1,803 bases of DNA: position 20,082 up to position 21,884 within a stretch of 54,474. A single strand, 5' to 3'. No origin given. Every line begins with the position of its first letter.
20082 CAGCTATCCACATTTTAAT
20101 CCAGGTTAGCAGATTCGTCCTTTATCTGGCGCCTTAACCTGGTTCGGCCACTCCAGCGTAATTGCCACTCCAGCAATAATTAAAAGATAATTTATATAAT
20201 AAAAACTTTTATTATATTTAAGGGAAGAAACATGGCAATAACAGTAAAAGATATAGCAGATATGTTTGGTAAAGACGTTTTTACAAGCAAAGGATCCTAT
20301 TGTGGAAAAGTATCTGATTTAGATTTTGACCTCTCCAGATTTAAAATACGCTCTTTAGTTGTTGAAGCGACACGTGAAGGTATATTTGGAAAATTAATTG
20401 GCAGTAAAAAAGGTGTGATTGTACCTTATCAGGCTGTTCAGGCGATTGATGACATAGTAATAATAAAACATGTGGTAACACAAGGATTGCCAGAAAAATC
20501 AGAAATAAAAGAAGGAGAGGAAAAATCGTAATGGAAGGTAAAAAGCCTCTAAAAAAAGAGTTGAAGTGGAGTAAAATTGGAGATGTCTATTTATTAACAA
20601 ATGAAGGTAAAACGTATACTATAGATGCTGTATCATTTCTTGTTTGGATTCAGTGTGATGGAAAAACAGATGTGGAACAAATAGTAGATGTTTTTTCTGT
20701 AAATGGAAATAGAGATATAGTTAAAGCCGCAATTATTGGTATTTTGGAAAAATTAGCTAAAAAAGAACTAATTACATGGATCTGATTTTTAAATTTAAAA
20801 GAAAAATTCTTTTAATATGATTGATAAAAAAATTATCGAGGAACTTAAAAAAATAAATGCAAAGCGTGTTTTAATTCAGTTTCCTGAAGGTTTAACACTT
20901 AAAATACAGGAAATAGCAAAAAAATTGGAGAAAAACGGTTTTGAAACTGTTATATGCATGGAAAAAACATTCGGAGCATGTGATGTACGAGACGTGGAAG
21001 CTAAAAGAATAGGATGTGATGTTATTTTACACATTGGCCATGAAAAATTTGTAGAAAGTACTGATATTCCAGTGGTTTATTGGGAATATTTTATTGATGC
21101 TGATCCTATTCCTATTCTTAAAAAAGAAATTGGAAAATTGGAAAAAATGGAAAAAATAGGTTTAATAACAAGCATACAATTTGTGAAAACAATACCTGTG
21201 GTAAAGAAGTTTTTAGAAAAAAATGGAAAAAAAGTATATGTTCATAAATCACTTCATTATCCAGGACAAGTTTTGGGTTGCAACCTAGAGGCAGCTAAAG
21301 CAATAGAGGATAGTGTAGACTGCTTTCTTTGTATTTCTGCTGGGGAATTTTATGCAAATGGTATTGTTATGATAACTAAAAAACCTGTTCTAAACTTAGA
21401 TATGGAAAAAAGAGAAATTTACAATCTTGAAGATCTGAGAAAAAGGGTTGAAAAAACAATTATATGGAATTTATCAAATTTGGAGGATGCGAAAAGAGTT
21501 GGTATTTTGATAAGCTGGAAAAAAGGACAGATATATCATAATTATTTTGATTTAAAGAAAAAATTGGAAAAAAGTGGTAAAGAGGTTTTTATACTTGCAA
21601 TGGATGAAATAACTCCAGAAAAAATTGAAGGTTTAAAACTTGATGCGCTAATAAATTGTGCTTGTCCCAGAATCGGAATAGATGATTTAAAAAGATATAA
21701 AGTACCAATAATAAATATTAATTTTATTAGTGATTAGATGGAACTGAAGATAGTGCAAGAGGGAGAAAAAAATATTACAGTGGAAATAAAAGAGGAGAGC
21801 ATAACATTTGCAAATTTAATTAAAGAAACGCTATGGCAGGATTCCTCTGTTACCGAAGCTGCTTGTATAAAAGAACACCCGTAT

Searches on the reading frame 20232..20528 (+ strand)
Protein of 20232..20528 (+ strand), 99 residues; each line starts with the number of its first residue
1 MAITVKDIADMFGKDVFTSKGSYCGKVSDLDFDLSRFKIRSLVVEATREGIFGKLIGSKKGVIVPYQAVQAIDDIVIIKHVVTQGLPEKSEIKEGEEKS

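Call 54: search_protein_families(library=pfam, proteins=[window:20232-20528:+], max_evalue=0.01)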
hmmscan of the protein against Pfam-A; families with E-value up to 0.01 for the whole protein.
window:20232-20528:+ (99 aa): 1 family
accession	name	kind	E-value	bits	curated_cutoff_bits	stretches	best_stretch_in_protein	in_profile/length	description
PF05239.21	PRC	-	5.3e-11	42.8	21.2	1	6-79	4-72/78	PRC-barrel domain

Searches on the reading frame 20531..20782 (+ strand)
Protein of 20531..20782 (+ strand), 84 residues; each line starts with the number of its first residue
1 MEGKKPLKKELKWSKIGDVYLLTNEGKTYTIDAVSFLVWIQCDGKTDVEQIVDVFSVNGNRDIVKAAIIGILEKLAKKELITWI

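Call 54: search_protein_families(library=pfam, proteins=[window:20531-20782:+], max_evalue=0.01)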
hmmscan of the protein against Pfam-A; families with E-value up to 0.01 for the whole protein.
window:20531-20782:+ (84 aa): 1 family
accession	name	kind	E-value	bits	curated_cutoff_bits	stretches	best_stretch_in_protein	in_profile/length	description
PF05402.18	PqqD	-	2.6e-06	28.1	23.4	1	24-81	8-67/67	Coenzyme PQQ synthesis protein D (PqqD)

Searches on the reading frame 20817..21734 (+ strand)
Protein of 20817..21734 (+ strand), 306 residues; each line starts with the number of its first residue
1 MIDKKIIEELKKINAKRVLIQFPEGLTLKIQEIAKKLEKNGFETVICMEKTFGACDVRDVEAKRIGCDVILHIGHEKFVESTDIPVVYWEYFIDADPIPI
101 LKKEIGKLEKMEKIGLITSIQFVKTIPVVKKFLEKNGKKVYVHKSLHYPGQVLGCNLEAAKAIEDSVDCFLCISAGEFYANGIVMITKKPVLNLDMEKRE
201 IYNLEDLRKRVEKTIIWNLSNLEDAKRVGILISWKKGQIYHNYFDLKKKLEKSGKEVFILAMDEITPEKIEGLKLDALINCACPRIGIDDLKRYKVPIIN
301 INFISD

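Call 54: search_protein_families(library=pfam, proteins=[window:20817-21734:+], max_evalue=0.01)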
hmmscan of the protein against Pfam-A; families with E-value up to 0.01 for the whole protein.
window:20817-21734:+ (306 aa): 3 families
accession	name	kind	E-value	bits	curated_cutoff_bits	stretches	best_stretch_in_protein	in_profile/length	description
PF01866.22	Diphthamide_syn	-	4.6e-66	223.7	33.2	1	22-300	1-284/302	Putative diphthamide synthesis protein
PF05131.20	Pep3_Vps18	-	0.00043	19.8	23.1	1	180-277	85-167/353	Pep3/Vps18/deep orange beta-propeller domain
PF08901.16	DUF1847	-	0.0035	17.4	25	0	5-48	45-90/157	Protein of unknown function (DUF1847)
